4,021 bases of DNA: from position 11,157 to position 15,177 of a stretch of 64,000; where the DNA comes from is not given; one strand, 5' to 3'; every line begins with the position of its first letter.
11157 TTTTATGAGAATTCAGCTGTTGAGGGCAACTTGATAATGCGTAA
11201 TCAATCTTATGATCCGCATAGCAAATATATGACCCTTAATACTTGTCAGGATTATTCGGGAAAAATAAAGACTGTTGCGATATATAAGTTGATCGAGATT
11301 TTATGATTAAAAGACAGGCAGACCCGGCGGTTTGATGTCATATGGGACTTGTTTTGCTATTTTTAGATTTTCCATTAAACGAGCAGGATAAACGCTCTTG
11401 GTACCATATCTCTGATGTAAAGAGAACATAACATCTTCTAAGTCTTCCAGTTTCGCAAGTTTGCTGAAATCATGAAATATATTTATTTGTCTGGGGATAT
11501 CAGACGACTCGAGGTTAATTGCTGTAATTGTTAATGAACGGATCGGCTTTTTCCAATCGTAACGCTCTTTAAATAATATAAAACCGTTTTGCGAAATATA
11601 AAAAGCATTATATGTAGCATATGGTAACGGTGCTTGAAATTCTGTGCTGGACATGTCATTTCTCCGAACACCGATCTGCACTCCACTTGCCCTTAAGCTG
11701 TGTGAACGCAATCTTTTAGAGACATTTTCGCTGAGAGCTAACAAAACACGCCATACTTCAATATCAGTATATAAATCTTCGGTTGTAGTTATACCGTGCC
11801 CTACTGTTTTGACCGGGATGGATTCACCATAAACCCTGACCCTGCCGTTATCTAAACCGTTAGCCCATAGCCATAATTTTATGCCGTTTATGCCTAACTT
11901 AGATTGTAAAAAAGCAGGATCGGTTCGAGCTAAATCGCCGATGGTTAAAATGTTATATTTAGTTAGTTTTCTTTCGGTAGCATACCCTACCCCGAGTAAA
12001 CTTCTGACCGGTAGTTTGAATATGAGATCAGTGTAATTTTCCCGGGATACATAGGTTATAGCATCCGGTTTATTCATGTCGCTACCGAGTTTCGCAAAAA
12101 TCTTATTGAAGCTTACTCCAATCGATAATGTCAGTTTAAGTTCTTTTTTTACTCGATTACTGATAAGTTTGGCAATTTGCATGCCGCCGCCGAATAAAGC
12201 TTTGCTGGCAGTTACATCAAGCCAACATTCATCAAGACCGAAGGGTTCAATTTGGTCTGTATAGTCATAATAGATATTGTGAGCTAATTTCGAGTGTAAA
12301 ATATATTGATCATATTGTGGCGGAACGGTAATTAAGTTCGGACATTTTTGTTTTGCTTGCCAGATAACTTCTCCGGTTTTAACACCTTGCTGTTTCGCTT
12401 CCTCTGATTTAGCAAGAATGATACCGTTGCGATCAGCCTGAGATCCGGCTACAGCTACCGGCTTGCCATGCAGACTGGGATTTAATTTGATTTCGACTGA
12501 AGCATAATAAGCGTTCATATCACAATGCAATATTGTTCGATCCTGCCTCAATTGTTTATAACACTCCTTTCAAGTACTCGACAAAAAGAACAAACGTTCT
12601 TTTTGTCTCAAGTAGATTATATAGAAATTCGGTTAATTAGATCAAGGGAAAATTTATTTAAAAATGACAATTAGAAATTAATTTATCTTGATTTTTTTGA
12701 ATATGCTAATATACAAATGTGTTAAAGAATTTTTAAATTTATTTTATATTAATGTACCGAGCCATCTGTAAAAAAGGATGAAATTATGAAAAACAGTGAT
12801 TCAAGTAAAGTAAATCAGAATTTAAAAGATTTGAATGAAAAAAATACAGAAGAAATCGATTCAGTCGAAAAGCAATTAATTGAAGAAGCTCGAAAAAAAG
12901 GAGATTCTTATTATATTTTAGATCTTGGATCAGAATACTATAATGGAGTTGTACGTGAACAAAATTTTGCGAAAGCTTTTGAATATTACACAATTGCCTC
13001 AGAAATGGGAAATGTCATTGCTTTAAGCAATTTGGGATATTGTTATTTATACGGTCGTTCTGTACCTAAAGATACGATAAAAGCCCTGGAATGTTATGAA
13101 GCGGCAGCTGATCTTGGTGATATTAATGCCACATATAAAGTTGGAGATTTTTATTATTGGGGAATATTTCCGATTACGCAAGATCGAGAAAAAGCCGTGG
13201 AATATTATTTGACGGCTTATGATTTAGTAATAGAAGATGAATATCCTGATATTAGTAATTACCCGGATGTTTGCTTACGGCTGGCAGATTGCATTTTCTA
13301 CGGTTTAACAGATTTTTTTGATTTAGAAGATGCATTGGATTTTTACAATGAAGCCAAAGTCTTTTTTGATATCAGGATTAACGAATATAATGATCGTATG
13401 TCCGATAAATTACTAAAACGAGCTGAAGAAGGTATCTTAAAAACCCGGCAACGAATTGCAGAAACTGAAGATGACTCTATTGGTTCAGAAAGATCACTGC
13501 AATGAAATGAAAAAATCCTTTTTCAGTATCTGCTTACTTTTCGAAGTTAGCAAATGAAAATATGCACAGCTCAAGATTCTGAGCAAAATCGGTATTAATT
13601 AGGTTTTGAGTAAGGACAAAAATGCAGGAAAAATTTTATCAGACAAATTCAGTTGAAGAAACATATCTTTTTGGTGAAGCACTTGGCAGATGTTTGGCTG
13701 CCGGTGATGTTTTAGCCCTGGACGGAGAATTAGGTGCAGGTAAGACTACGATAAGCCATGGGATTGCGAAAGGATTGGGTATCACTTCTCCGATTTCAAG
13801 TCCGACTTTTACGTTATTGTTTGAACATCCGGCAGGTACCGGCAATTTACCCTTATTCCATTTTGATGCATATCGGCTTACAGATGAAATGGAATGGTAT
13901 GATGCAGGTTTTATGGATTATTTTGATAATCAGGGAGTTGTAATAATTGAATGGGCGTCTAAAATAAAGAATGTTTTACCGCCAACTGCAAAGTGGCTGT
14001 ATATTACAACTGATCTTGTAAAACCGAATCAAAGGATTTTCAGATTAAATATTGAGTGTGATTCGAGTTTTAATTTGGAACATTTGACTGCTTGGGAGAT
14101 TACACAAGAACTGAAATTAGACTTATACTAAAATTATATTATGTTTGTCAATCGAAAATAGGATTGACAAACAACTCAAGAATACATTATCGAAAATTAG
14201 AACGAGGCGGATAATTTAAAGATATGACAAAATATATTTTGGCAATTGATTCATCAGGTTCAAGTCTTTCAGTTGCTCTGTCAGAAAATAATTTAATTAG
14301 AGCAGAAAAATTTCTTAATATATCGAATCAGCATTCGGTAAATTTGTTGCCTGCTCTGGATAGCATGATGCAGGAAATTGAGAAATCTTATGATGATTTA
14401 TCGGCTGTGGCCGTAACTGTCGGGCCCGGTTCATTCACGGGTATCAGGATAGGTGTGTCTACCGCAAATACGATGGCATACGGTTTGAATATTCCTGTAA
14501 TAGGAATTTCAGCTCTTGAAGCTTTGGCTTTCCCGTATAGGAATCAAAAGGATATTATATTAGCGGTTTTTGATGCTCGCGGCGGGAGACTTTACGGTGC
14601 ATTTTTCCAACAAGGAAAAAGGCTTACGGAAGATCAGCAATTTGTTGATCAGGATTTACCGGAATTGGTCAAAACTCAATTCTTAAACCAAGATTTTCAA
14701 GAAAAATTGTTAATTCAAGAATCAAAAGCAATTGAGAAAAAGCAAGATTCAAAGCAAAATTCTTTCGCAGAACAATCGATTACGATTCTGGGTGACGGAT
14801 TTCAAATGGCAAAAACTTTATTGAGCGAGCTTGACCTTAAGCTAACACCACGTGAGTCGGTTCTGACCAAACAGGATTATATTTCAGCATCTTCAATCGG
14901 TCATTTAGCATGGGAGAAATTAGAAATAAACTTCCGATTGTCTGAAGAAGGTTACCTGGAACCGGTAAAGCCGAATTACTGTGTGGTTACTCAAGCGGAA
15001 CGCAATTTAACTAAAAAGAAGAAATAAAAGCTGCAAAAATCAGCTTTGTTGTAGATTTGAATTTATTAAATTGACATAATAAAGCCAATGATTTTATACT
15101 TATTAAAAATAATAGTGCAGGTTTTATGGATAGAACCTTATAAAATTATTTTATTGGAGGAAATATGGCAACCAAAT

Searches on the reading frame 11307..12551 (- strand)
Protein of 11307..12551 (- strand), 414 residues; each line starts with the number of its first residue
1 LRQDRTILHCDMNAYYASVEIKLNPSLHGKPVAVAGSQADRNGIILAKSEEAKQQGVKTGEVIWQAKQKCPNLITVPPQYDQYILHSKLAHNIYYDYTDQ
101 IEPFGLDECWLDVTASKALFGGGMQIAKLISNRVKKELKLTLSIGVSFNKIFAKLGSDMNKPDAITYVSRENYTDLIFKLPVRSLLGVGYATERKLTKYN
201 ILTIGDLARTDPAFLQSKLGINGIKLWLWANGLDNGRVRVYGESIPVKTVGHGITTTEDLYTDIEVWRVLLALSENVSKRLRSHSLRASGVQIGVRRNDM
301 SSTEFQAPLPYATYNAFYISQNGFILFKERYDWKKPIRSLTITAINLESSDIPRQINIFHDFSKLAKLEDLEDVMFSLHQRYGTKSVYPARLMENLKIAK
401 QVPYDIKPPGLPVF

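Call 65: search_protein_families(library=pfam, proteins=[window:11307-12551:-], max_evalue=0.000001)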
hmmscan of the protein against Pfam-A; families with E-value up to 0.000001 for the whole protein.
window:11307-12551:- (414 aa): 3 families
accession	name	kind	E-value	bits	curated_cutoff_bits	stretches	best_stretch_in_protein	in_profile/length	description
PF00817.25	IMS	-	4.5e-43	147.1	23.2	1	10-158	1-148/148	impB/mucB/samB family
PF11799.13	IMS_C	-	1.8e-16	60.9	20.7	1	248-357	2-108/109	impB/mucB/samB family C-terminal domain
PF21999.2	IMS_HHH_1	-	1.3e-07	32.4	27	0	185-234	3-53/53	DNA polymerase-iota, thumb domain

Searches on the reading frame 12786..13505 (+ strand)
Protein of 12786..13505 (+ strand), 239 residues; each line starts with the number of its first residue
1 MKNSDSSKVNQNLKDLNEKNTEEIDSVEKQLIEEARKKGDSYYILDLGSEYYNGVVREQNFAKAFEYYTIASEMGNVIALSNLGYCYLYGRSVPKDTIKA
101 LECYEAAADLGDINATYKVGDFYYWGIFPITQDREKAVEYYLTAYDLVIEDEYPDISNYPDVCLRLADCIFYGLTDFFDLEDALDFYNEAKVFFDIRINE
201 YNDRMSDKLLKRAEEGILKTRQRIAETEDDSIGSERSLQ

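Call 65: search_protein_families(library=pfam, proteins=[window:12786-13505:+], max_evalue=0.000001)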
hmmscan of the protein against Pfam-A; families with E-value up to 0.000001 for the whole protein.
window:12786-13505:+ (239 aa): 1 family
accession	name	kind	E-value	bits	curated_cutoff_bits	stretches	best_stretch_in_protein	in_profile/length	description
PF08238.18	Sel1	-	1.5e-26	92.2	30.7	1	79-112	3-36/36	Sel1 repeat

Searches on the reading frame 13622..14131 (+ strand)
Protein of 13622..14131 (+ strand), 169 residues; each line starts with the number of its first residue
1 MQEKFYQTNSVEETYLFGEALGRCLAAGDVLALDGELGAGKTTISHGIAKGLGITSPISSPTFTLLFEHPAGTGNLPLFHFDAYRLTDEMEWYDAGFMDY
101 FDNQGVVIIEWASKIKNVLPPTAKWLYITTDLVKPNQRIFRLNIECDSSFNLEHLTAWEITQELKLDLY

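Call 65: search_protein_families(library=pfam, proteins=[window:13622-14131:+], max_evalue=0.000001)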
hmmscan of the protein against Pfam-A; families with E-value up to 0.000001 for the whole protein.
window:13622-14131:+ (169 aa): 1 family
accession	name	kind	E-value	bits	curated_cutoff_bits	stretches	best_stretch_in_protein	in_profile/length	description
PF02367.23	TsaE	-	2.6e-36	124.8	26.6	1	9-128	2-118/128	Threonylcarbamoyl adenosine biosynthesis protein TsaE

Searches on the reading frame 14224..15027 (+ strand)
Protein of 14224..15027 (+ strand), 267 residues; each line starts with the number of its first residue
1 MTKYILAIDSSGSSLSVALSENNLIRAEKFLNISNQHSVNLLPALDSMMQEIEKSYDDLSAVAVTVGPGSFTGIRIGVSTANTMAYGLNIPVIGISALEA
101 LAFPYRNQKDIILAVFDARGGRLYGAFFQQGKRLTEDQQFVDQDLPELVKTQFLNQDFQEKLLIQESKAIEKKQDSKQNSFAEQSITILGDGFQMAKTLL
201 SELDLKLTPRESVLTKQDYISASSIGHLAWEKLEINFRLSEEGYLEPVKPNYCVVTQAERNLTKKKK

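Call 65: search_protein_families(library=pfam, proteins=[window:14224-15027:+], max_evalue=0.000001)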
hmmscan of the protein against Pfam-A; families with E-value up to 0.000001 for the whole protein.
window:14224-15027:+ (267 aa): 1 family
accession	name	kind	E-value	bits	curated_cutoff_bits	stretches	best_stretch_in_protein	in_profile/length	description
PF00814.31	TsaD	-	3.7e-27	96.1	24.8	1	34-259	26-261/264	tRNA N6-adenosine threonylcarbamoyltransferase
